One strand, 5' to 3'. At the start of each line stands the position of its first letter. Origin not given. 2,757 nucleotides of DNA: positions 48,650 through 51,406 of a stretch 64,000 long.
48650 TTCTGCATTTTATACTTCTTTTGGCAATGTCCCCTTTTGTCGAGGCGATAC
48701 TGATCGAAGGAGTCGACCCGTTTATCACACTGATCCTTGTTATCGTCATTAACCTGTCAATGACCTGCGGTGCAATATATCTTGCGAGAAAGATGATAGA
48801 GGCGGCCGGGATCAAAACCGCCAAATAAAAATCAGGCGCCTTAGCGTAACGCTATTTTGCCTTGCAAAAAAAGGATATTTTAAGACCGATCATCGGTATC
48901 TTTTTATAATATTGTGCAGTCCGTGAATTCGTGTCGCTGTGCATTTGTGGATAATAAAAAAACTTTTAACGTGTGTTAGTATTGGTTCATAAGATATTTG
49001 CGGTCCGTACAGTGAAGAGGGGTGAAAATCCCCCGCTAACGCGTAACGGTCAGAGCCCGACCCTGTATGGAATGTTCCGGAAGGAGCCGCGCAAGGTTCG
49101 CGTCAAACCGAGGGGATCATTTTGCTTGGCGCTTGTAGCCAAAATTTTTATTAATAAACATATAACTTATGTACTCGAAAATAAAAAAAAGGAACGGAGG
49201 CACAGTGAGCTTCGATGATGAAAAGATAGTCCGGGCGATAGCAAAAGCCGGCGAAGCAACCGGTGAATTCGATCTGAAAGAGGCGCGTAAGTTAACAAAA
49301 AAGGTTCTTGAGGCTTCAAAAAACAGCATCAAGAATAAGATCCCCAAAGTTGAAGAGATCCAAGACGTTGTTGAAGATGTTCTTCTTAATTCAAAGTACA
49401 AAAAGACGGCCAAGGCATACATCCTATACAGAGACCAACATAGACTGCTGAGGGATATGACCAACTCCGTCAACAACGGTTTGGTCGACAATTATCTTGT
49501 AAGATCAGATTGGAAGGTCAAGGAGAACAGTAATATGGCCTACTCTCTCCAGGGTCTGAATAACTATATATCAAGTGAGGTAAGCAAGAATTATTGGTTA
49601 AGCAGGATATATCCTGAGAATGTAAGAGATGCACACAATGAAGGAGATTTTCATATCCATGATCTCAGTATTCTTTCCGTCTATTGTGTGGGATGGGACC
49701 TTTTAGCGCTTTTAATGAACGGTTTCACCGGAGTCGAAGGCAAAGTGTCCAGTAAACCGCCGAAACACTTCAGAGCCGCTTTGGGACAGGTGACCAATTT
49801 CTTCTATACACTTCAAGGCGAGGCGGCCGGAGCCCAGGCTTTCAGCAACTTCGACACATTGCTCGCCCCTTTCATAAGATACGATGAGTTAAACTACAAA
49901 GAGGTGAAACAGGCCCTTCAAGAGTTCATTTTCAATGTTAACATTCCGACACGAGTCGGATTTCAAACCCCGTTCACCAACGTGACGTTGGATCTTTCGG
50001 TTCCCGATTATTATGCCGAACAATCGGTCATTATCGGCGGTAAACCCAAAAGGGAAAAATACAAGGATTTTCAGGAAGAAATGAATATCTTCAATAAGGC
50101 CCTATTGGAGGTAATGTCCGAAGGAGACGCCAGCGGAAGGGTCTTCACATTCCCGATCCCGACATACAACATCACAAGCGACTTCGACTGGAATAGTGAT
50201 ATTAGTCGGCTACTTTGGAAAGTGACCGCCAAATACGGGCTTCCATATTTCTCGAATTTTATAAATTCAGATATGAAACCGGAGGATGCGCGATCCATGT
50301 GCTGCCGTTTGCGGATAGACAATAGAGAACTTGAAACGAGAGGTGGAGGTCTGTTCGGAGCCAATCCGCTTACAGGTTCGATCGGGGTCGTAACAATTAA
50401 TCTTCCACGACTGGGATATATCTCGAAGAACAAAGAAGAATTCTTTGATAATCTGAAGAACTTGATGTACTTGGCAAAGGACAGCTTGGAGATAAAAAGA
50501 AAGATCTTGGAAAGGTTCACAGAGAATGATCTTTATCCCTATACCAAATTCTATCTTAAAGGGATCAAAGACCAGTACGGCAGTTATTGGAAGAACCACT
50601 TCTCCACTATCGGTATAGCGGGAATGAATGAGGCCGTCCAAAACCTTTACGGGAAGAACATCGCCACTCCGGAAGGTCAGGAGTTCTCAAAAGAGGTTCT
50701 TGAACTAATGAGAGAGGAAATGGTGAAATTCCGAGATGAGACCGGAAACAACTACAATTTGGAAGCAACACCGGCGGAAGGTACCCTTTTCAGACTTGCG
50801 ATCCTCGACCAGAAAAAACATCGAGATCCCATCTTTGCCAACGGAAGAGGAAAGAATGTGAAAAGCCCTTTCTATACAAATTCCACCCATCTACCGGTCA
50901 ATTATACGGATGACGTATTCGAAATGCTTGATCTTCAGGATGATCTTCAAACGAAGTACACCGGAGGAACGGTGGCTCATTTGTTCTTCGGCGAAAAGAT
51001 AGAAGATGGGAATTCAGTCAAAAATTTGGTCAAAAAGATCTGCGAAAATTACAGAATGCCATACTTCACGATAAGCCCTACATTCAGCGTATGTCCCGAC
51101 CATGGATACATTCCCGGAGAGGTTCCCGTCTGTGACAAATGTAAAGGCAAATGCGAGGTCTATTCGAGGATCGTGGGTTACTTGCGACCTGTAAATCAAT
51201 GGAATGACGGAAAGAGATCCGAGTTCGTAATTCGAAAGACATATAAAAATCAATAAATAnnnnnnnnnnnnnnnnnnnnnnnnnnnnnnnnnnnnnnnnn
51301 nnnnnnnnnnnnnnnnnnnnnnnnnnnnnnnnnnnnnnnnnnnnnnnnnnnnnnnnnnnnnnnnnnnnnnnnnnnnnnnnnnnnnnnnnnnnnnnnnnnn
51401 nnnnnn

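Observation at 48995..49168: Cobalamin-riboswitch-like leader controlling class III ribonucleotide reductase nrdDG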

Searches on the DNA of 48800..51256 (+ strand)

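Call 4: search_rna_families(source=window, start=48800, end=49250, threshold=evalue, max_evalue=10, show_alignments=6)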
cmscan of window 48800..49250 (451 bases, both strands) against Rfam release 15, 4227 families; matches with E-value up to 10: 7.
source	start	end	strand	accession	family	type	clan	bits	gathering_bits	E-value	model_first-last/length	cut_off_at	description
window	48997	49073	+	RF01689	AdoCbl-II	Cis-reg; riboswitch;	CL00101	25.3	36.5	0.0012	1-81/81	no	AdoCbl-II (Cobalamin/B12) riboswitch aptamer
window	48828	48916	-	RF01594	snoR18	Gene; snRNA; snoRNA; CD-box;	-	23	55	1.8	1-90/90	no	small nucleolar RNA snoR18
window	49137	49231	+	RF02856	30_292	Gene; sRNA;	-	17.1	112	1.4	1-115/115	no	Leptospira sRNA 30_292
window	49101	49195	+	RF01797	fstAT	Gene; antitoxin;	-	16.6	72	3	1-94/94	no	Fst antitoxin sRNA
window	48897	49085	-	RF02792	sRNA162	Gene; antisense;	-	16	78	2.1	1-190/190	no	Archaeal Small RNA 162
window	48824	48920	+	RF00400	SNORA28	Gene; snRNA; snoRNA; HACA-box;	CL00033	14.9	65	6.3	1-126/126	no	Small nucleolar RNA SNORA28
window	48800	48831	-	RF00039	DicF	Gene; antisense;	-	12.7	48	5.2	1-52/52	no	DicF RNA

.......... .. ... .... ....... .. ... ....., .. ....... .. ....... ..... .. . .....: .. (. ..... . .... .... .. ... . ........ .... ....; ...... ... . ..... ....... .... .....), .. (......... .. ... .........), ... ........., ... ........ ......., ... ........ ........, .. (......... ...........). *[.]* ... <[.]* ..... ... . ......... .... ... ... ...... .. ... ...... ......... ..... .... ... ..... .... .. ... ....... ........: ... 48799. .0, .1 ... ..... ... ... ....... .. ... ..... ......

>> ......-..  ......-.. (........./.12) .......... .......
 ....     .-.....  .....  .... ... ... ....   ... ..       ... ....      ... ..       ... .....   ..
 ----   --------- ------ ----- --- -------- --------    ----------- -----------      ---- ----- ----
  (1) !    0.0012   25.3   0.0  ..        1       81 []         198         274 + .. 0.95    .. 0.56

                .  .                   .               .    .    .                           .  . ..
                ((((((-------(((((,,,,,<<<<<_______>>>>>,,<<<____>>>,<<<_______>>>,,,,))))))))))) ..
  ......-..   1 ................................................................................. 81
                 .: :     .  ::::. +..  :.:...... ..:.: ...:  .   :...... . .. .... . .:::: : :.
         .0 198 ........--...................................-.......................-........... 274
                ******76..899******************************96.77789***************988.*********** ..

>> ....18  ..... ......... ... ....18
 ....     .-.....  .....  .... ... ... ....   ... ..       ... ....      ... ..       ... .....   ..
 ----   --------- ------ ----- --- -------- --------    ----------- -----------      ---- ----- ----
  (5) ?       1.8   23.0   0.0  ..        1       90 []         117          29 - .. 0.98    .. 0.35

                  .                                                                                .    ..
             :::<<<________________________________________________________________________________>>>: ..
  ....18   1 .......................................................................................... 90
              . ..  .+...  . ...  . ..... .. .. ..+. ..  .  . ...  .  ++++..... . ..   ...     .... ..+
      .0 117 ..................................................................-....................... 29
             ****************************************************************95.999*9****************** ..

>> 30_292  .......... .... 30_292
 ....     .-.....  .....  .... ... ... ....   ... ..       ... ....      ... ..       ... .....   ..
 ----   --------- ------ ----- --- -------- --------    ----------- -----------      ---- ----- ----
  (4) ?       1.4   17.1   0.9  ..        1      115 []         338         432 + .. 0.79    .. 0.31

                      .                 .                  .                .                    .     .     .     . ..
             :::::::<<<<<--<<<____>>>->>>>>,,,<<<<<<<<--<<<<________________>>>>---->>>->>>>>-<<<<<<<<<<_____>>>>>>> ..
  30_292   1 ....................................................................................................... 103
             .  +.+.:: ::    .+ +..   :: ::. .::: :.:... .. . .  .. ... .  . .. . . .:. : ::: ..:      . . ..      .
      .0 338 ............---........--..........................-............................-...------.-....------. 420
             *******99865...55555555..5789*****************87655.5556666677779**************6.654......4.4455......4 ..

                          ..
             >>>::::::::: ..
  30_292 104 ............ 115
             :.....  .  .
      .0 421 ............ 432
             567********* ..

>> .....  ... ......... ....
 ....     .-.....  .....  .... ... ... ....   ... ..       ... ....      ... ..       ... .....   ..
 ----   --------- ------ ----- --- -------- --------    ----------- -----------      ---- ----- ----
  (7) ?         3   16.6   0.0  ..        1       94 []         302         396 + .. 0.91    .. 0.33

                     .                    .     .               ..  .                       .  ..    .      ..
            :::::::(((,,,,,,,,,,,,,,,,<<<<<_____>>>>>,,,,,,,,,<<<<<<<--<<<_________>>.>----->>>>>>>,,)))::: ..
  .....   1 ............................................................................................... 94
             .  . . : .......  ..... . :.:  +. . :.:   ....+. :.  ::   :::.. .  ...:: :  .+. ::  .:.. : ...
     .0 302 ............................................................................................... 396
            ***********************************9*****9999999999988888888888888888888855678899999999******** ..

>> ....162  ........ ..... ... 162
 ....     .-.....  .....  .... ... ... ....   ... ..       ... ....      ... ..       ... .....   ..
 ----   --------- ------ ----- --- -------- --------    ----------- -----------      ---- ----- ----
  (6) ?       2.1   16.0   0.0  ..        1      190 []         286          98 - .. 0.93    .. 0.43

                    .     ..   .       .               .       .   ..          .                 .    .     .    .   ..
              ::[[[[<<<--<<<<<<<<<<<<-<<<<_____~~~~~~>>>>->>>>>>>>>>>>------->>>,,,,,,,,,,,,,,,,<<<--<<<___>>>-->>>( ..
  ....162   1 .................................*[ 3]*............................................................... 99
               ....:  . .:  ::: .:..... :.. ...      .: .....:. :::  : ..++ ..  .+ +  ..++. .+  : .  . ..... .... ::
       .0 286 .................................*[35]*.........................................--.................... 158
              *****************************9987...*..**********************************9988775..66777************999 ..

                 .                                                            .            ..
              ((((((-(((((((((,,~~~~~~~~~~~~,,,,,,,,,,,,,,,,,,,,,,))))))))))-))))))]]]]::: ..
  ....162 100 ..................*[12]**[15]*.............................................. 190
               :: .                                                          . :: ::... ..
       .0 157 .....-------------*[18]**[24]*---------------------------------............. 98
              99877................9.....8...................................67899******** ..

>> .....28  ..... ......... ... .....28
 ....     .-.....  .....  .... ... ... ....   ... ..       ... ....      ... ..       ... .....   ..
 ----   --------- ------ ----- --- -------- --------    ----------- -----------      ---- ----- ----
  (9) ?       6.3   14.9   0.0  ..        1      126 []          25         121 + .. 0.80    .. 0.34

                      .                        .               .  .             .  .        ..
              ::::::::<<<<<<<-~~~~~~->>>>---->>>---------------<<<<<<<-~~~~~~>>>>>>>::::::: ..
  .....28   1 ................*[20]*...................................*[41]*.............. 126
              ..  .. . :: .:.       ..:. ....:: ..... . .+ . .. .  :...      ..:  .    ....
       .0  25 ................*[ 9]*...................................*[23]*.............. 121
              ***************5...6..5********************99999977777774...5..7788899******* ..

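Call 13: search_rna_families(sources=[L001, L002, L003, L004, L008, L046, L043, L053, L005, L010, L015, L016, L012, L014, L039, L060, L006, L030], threshold=gathering, show_alignments=3)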
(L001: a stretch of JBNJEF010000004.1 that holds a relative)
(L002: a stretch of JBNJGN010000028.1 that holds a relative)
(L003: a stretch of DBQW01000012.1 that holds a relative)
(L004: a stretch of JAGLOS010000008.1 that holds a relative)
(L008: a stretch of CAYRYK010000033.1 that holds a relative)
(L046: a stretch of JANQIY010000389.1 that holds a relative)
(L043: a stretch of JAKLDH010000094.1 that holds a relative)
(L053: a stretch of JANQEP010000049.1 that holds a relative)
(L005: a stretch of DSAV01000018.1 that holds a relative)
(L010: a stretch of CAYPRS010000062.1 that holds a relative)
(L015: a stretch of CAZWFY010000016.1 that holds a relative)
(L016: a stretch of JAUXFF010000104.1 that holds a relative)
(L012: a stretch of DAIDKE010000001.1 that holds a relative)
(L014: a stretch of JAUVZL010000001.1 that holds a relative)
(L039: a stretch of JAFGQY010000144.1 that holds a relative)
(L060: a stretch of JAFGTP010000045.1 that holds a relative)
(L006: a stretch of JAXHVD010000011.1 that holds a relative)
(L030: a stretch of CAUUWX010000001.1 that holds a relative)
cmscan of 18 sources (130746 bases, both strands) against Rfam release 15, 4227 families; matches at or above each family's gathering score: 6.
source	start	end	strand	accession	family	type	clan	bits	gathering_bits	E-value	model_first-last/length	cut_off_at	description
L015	2714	2891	+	RF00174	Cobalamin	Cis-reg; riboswitch;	CL00101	58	31.5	1.8e-11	1-189/189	no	Cobalamin riboswitch aptamer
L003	2784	2915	+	RF01482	AdoCbl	Cis-reg; riboswitch;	CL00101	51.9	50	2.6e-06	1-149/149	no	AdoCbl (Cobalamin/B12) riboswitch aptamer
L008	2843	2907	+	RF01689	AdoCbl-II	Cis-reg; riboswitch;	CL00101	45.4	36.5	2e-07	1-81/81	no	AdoCbl-II (Cobalamin/B12) riboswitch aptamer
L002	2830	2908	+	RF01689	AdoCbl-II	Cis-reg; riboswitch;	CL00101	39.4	36.5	1.5e-05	1-81/81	no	AdoCbl-II (Cobalamin/B12) riboswitch aptamer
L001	2825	2903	+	RF01689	AdoCbl-II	Cis-reg; riboswitch;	CL00101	37.4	36.5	5.9e-05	1-81/81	no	AdoCbl-II (Cobalamin/B12) riboswitch aptamer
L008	7083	7136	-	RF00005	tRNA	Gene; tRNA;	CL00001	32.3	29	0.015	18-71/71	5'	tRNA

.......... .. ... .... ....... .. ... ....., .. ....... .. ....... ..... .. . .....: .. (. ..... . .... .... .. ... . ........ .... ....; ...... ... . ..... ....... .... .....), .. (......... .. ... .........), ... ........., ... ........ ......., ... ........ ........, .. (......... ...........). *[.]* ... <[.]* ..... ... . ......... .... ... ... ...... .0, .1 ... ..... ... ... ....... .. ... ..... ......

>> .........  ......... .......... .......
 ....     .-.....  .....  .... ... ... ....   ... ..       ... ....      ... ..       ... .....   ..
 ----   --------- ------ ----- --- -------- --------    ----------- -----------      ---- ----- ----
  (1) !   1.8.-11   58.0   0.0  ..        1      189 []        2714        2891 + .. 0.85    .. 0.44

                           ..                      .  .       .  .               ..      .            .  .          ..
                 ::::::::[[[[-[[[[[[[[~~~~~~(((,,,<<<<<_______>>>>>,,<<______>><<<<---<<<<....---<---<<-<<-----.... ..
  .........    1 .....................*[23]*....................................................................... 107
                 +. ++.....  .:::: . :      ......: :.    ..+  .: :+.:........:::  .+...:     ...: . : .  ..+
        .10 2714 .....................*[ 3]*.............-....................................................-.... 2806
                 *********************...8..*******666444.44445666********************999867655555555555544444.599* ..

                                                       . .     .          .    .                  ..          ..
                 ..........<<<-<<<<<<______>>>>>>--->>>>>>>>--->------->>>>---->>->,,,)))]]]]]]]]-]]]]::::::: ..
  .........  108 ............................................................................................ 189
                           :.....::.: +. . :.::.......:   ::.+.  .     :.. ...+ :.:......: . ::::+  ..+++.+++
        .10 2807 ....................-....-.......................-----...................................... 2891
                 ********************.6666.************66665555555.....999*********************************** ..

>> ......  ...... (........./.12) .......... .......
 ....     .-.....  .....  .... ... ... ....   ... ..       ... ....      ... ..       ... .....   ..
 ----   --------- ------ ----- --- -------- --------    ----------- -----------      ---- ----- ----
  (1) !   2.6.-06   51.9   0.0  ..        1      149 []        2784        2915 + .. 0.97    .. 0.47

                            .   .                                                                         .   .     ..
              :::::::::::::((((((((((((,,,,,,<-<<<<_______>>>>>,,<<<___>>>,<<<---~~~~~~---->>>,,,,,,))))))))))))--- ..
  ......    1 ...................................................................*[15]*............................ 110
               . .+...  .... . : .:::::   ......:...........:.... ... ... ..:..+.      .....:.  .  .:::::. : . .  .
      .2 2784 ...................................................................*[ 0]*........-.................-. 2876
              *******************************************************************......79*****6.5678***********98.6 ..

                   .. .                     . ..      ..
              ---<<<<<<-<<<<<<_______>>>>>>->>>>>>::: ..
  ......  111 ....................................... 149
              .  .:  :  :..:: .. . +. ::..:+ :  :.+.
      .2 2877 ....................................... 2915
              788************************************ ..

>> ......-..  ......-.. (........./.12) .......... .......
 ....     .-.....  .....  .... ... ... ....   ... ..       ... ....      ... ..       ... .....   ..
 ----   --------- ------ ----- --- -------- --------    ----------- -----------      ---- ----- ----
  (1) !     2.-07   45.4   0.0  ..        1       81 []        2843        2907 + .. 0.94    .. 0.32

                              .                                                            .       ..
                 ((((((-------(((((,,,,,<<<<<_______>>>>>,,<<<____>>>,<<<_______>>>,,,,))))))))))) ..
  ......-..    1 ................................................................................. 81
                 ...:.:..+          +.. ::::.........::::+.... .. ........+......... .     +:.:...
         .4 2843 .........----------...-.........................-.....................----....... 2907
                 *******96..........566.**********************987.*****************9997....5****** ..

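Call 32: build_rna_model(alignment_id=A2, structure=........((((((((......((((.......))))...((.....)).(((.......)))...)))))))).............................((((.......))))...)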
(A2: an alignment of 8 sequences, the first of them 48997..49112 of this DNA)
Model R1 built from alignment A2 (8 sequences, 121 columns); structure: as given.
model positions 113; base pairs 21; branch points 3; effective number of sequences 1.51; information 0.59 bits per position. Calibrated on 0.2 Mb of random sequence (short: E-values are rough).
structure used (alignment columns):
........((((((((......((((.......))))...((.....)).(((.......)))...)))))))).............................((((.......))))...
